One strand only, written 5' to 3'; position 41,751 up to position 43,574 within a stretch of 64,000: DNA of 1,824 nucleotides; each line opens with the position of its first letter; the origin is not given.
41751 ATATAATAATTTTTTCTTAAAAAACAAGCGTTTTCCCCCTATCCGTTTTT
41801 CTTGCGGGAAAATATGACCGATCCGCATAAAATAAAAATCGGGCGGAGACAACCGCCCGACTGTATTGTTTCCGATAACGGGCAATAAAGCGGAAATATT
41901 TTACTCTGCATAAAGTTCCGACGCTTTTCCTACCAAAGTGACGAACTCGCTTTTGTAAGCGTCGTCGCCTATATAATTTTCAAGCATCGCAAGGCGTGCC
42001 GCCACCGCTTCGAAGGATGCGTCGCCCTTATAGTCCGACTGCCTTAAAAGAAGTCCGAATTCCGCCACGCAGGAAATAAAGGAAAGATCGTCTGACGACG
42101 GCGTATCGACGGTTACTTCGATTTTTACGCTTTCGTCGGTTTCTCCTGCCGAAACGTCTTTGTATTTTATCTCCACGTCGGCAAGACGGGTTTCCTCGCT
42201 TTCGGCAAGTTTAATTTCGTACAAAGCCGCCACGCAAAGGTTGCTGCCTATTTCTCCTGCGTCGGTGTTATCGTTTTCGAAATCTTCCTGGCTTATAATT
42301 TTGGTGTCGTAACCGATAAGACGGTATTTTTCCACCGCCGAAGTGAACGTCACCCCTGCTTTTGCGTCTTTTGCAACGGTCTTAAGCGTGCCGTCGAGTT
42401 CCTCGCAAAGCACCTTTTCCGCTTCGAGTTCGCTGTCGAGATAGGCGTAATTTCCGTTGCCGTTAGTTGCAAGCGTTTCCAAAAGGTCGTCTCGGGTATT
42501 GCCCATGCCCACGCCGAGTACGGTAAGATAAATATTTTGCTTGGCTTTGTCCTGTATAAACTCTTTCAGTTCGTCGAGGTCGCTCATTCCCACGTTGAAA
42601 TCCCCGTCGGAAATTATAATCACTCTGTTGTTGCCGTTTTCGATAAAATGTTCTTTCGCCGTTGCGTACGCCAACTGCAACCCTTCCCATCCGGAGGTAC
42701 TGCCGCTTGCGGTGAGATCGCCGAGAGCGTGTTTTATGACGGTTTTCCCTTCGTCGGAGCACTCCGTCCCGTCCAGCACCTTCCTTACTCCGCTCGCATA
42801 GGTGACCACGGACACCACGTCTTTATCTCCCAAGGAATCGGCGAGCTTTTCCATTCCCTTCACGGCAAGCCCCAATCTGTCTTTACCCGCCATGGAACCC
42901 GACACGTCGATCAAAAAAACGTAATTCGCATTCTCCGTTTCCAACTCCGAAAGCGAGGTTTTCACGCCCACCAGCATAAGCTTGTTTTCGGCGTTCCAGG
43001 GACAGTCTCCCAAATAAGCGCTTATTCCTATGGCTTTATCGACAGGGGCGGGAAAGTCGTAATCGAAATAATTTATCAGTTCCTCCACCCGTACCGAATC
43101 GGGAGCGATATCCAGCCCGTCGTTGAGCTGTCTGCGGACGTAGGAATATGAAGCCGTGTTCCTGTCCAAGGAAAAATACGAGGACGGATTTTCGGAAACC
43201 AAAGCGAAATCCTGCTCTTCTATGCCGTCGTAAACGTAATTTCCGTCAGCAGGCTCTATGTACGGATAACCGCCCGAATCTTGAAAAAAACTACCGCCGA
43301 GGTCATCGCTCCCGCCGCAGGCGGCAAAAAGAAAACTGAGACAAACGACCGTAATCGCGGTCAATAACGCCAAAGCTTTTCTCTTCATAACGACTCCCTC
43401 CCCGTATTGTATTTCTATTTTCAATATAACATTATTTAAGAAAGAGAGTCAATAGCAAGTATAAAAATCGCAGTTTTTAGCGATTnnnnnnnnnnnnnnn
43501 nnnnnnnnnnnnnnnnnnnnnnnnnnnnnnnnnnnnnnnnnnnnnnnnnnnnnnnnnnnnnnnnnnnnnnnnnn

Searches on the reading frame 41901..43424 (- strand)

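Call 49: search_protein_families(library=pfam, proteins=[window:41901-43424:-], max_evalue=0.00001)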
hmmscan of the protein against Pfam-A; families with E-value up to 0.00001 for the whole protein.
window:41901-43424:- (507 aa): 5 families
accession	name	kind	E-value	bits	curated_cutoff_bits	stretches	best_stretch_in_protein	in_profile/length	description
PF12034.13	YfbK_C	-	1.8e-32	113.4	25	1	345-503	1-183/184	Uncharacterized protein YfbK, C-terminal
PF12450.13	vWF_A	-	5.1e-27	94.1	25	1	64-150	6-93/94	von Willebrand factor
PF00092.34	VWA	-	1.1e-14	55.5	23.8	1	169-334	3-166/174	von Willebrand factor type A domain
PF13519.12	VWA_2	-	3.9e-14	53.6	27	1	169-274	2-106/107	von Willebrand factor type A domain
PF13768.12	VWA_3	-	2.1e-08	34.8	27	1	169-326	4-153/155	von Willebrand factor type A domain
